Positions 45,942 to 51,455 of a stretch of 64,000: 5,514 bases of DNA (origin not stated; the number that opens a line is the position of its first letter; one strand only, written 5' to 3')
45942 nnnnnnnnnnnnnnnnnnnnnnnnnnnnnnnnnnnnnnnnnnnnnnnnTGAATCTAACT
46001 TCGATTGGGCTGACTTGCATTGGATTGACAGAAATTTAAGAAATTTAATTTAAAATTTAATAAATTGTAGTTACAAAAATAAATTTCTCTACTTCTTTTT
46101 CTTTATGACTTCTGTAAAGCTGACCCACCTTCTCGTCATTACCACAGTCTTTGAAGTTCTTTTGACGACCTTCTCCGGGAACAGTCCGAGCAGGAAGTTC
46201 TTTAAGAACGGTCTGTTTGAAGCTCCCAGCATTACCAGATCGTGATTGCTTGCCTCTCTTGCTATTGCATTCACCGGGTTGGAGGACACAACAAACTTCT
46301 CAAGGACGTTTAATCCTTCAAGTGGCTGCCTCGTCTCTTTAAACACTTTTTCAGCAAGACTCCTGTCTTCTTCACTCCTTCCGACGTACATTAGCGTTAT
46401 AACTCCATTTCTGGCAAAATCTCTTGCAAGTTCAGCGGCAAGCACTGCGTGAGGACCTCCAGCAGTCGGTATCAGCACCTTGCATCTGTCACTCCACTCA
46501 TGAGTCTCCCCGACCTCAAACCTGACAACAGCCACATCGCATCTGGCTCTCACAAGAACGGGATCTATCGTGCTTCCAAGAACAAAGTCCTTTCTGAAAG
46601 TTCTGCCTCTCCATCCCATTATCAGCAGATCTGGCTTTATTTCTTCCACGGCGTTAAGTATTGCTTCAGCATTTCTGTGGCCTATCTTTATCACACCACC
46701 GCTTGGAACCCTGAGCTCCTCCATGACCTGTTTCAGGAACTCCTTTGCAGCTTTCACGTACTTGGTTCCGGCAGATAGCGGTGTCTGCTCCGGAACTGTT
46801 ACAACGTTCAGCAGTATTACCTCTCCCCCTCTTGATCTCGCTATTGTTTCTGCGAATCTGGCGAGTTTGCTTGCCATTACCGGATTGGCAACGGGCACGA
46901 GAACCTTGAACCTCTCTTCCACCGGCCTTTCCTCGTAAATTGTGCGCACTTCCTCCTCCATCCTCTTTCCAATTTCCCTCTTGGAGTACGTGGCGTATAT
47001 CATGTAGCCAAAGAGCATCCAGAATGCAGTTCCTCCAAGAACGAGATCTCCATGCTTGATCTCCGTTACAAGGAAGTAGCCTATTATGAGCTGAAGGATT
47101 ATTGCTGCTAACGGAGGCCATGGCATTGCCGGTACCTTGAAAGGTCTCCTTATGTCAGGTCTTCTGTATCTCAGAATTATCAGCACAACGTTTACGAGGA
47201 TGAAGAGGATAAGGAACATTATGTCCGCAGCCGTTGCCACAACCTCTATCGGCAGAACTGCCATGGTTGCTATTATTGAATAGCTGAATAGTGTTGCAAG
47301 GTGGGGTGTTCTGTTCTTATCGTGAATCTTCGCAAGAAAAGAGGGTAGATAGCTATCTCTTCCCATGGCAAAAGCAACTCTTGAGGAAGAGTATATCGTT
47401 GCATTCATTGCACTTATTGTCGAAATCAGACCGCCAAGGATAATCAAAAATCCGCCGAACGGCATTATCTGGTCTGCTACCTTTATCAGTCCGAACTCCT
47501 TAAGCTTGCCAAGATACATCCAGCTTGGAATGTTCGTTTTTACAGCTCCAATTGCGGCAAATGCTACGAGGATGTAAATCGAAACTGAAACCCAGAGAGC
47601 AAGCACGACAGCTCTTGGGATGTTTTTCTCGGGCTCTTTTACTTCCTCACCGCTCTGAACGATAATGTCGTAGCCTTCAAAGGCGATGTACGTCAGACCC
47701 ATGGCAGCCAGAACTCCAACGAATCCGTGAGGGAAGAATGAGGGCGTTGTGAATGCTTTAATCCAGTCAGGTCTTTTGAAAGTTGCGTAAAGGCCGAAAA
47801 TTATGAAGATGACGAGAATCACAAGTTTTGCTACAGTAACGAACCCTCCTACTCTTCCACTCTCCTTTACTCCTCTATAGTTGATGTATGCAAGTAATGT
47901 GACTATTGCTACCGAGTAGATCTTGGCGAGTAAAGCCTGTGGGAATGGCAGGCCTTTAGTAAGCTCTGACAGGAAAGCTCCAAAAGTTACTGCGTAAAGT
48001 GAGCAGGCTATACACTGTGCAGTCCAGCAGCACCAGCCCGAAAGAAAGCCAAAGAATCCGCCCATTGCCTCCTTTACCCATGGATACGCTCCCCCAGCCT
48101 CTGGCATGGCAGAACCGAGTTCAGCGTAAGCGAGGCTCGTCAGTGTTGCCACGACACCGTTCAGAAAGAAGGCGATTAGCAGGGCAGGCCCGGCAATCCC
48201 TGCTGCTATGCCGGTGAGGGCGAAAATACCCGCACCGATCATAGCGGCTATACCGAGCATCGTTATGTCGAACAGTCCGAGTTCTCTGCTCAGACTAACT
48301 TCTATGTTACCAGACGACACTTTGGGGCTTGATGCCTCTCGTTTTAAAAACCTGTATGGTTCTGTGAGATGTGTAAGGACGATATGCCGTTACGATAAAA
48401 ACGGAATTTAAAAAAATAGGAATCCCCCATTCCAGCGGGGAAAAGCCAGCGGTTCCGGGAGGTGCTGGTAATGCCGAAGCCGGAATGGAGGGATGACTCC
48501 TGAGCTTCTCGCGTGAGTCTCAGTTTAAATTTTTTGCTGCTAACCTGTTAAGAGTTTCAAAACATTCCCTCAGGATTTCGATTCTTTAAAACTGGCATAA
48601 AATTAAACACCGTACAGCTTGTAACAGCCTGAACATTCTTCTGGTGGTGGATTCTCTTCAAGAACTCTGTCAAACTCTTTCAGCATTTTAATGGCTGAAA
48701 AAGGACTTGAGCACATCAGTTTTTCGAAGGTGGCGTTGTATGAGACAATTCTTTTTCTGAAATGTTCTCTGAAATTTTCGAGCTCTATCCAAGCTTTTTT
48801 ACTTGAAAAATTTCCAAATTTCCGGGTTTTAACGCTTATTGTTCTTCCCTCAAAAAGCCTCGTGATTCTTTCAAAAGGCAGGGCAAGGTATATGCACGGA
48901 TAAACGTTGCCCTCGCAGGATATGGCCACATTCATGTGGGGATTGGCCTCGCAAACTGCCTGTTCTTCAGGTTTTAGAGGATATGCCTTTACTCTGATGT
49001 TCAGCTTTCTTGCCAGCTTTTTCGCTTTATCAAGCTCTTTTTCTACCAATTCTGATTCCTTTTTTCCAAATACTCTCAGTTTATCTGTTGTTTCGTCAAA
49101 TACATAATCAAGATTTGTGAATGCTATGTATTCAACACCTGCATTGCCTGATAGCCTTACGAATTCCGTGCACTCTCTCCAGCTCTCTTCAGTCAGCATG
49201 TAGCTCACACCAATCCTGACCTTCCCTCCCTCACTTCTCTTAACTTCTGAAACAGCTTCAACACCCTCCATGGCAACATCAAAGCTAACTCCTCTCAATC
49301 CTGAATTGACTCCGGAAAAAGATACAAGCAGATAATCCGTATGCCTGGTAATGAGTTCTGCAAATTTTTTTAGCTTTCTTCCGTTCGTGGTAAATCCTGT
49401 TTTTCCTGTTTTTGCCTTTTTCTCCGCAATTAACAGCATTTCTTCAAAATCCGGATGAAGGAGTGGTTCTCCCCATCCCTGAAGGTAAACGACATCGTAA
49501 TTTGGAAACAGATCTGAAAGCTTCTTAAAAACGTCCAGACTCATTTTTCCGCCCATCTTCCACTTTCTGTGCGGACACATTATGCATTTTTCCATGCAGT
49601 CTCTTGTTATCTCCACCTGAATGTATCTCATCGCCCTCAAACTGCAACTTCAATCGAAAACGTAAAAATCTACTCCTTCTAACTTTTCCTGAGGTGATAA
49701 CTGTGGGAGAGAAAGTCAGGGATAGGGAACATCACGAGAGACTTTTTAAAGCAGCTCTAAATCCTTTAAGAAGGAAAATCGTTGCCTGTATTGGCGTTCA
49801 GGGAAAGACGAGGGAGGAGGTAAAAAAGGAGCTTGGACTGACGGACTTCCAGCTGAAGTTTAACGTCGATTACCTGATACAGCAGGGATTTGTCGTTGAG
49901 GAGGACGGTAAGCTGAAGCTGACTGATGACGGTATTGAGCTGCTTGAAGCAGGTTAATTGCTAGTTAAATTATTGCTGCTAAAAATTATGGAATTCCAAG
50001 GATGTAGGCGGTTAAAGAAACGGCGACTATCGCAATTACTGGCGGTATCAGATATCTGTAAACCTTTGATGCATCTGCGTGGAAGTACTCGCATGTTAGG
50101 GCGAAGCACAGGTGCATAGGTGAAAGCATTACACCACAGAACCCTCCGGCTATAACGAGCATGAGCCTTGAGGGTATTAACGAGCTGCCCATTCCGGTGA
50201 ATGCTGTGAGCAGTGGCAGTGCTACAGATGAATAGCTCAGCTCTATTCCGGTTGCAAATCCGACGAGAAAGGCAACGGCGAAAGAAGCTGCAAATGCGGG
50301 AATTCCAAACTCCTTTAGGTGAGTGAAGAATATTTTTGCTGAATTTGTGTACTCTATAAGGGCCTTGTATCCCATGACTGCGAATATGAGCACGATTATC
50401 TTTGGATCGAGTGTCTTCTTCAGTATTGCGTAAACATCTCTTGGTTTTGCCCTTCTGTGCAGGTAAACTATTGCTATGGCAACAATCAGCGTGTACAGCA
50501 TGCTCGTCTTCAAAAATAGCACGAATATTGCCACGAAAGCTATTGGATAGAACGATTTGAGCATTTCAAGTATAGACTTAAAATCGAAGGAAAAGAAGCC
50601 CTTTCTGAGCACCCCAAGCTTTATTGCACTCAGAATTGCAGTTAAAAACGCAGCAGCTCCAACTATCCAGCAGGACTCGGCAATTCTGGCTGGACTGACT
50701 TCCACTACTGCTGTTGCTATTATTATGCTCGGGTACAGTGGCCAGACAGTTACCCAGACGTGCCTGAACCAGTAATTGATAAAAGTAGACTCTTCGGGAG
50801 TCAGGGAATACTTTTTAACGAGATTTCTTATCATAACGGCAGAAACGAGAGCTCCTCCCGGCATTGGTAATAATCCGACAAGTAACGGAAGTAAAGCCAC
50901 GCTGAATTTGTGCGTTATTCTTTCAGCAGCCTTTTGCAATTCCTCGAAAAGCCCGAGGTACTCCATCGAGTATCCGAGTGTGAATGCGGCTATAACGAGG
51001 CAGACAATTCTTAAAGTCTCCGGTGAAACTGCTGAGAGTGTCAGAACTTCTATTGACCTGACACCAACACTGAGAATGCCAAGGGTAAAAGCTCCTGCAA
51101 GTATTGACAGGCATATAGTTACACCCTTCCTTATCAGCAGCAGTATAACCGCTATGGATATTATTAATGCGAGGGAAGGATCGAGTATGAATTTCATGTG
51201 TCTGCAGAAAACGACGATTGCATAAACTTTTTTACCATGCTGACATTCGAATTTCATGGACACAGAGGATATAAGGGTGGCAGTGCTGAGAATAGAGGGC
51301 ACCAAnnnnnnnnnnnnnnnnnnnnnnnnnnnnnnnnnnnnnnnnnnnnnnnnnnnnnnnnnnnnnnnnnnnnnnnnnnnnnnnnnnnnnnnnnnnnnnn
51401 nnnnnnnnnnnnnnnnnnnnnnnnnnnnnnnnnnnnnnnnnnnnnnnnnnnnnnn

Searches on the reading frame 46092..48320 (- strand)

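Call 26: search_protein_families(library=pfam, proteins=[window:46092-48320:-], max_evalue=0.00001)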
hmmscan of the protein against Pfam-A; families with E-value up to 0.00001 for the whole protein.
window:46092-48320:- (743 aa): 4 families
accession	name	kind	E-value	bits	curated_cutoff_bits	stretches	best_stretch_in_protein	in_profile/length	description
PF13520.12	AA_permease_2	-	2.6e-52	178.6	27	1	14-419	1-403/427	Amino acid permease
PF00324.27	AA_permease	-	1.1e-48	166.6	24.6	1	18-420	1-427/470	Amino acid permease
PF00582.32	Usp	-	1.1e-31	110.7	24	1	472-600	4-141/141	Universal stress protein family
PF03845.19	Spore_permease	-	6.5e-06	25.7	23.4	1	18-314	6-291/321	Spore germination protein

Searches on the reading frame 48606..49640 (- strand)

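Call 66: search_protein_families(library=pfam, proteins=[window:48606-49640:-], max_evalue=0.00001)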
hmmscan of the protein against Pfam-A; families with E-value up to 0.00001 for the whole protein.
window:48606-49640:- (345 aa): 1 family
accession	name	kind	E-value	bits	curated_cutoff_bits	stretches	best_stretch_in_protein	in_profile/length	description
PF04055.27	Radical_SAM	-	1.6e-13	51.6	29.5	1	9-160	1-165/166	Radical SAM superfamily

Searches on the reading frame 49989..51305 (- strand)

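Call 66: search_protein_families(library=pfam, proteins=[window:49989-51305:-], max_evalue=0.00001)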
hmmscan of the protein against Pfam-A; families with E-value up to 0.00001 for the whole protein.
window:49989-51305:- (439 aa): 1 family
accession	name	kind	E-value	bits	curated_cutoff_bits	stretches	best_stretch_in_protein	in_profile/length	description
PF04165.18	DUF401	-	9.7e-87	292.3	24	1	44-432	4-388/393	Protein of unknown function (DUF401)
